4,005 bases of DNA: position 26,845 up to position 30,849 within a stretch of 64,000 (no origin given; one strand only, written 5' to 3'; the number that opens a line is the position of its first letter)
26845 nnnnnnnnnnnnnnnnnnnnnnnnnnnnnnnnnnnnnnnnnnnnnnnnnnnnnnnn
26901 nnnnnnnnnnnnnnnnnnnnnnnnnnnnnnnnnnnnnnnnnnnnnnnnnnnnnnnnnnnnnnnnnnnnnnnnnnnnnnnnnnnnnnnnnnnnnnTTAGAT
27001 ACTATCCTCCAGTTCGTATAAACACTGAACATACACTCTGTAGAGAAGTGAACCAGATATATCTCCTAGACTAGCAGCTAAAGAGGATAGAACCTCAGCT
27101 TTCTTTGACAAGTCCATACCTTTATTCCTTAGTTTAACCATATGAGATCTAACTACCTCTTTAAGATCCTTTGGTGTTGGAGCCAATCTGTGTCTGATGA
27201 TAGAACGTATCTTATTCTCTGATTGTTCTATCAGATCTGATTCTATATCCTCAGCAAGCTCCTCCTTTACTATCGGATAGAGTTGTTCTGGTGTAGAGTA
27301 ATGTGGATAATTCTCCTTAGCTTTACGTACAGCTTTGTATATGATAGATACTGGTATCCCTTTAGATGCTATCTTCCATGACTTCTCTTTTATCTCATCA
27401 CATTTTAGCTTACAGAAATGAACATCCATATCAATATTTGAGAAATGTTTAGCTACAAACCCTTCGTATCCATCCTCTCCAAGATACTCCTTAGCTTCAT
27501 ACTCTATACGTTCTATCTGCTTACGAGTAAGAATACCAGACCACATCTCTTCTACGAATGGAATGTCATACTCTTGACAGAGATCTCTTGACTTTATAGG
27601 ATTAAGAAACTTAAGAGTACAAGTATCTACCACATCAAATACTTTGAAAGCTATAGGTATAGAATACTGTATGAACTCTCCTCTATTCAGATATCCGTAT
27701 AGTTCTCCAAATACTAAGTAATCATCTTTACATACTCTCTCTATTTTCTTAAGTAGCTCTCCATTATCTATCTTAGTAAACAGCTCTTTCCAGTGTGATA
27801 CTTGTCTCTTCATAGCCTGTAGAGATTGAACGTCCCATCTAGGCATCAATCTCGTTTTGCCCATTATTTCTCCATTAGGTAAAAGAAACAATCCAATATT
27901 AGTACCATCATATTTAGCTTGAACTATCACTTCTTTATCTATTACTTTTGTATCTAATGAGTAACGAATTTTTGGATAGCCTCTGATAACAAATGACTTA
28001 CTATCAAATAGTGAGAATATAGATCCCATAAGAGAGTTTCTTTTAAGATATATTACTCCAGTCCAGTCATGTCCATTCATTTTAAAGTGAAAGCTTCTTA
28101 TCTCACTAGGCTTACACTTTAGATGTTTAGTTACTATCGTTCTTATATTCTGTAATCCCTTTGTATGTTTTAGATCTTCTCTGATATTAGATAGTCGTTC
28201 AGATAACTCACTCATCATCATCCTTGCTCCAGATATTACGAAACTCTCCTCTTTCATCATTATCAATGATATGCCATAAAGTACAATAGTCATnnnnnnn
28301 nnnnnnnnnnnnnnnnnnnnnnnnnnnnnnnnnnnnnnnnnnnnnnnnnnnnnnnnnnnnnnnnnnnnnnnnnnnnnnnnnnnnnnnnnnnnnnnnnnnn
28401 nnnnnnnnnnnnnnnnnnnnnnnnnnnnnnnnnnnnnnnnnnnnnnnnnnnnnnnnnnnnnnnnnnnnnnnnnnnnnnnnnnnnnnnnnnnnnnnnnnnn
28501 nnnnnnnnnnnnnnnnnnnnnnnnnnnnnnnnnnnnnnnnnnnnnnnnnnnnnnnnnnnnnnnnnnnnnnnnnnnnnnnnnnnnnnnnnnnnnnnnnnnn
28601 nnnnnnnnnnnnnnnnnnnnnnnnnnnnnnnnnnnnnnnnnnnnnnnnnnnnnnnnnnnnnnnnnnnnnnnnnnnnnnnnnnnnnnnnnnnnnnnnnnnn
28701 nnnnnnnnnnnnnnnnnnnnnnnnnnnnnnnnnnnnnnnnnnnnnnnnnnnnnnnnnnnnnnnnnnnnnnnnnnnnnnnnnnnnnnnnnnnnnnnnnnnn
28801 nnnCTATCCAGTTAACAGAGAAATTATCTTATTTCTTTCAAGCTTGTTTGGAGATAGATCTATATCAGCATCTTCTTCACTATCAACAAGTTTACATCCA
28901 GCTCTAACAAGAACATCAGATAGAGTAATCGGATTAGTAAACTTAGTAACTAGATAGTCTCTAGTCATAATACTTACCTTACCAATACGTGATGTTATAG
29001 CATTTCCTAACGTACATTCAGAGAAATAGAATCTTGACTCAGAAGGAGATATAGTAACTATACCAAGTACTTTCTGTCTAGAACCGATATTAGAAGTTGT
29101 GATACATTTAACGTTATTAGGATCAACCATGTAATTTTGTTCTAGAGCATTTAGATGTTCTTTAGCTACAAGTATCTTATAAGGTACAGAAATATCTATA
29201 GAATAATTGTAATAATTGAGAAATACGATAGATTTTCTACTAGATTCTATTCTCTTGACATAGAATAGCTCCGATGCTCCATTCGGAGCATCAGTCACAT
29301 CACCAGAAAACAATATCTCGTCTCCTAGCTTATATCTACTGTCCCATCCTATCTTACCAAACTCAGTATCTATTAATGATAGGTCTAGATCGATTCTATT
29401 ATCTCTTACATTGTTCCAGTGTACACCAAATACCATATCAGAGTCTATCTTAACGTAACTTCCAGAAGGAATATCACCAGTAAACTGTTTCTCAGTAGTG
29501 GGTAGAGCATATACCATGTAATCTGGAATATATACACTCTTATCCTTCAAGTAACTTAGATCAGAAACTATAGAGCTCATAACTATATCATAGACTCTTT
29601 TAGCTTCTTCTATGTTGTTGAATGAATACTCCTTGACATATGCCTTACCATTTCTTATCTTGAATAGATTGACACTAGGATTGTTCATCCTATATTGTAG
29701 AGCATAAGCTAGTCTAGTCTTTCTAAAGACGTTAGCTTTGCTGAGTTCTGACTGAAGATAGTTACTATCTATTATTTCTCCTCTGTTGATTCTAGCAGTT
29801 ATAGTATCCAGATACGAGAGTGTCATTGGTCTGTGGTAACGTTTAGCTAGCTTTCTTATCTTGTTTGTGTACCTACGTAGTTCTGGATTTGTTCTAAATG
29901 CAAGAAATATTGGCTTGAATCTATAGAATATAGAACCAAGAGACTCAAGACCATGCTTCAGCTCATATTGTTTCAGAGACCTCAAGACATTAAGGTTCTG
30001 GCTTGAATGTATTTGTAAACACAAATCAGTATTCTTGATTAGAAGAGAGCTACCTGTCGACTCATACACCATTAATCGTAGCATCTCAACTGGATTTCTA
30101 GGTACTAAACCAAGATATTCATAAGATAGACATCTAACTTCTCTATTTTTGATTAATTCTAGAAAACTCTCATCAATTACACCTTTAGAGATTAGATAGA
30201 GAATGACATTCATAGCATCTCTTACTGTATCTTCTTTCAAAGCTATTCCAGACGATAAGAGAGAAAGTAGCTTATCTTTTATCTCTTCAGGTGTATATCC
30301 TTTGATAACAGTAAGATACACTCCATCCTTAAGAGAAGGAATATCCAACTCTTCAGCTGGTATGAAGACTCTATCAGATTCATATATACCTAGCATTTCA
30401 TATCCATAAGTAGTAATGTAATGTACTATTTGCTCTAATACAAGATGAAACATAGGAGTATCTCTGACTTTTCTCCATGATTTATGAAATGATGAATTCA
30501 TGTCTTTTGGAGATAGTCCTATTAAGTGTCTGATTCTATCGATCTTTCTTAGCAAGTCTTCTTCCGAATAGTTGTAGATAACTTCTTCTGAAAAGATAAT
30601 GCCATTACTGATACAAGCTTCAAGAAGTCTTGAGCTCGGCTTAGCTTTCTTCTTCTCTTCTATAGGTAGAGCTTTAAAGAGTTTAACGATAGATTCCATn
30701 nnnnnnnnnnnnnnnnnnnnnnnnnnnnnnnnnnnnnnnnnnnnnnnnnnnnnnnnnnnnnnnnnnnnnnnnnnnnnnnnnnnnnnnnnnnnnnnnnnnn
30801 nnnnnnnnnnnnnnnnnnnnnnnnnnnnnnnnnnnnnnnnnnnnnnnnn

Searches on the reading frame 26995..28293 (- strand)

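Call 9: search_protein_families(library=pfam, proteins=[window:26995-28293:-], max_evalue=0.01)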
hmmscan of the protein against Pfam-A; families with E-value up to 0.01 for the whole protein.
window:26995-28293:- (432 aa): 1 family
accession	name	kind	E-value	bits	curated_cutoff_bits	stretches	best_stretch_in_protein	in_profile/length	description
PF09414.15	RNA_ligase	-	1.2e-13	52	27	1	120-288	1-162/171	RNA ligase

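Call 74: search_protein_families(library=ncbifam, proteins=[window:26995-28290:-], max_evalue=0.001)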
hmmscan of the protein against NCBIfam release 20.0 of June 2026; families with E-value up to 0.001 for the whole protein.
window:26995-28290:- (431 aa): 1 family
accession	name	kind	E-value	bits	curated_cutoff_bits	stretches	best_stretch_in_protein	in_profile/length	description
TIGR01209.1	TIGR01209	hypoth_equivalog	5.7e-09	35.2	136.9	1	189-287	131-230/375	RNA ligase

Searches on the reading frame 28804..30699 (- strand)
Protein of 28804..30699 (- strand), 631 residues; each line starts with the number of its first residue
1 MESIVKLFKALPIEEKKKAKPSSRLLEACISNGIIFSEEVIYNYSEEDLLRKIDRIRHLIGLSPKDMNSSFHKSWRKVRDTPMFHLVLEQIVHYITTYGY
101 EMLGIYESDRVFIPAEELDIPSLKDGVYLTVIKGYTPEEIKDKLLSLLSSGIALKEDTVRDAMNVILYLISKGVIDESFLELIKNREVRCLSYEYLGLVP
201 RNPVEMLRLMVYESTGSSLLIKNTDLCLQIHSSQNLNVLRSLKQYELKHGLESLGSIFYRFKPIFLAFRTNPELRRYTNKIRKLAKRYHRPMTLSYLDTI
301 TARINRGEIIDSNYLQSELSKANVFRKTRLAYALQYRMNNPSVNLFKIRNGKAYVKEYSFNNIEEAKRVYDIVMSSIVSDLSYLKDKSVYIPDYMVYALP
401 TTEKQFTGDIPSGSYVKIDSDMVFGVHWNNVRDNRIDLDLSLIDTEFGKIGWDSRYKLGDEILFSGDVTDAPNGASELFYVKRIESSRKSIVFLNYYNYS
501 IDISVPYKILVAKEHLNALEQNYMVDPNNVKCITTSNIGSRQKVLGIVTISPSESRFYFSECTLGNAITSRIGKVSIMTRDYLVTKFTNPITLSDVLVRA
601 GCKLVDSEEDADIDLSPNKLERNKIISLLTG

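Call 9: search_protein_families(library=pfam, proteins=[window:28804-30699:-], max_evalue=0.01)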
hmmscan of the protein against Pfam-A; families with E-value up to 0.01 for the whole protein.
window:28804-30699:- (631 aa): 0 families

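Call 74: search_protein_families(library=ncbifam, proteins=[window:28804-30696:-], max_evalue=0.001)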
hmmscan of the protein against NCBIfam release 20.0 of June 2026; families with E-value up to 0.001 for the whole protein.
window:28804-30696:- (630 aa): 1 family
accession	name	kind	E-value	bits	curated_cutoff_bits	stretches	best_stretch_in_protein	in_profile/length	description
NF041916.1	RING_SCO0854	equivalog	6.8e-05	21.2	600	1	409-480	544-624/842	MXAN_6230/SCO0854 family RING domain-containing protein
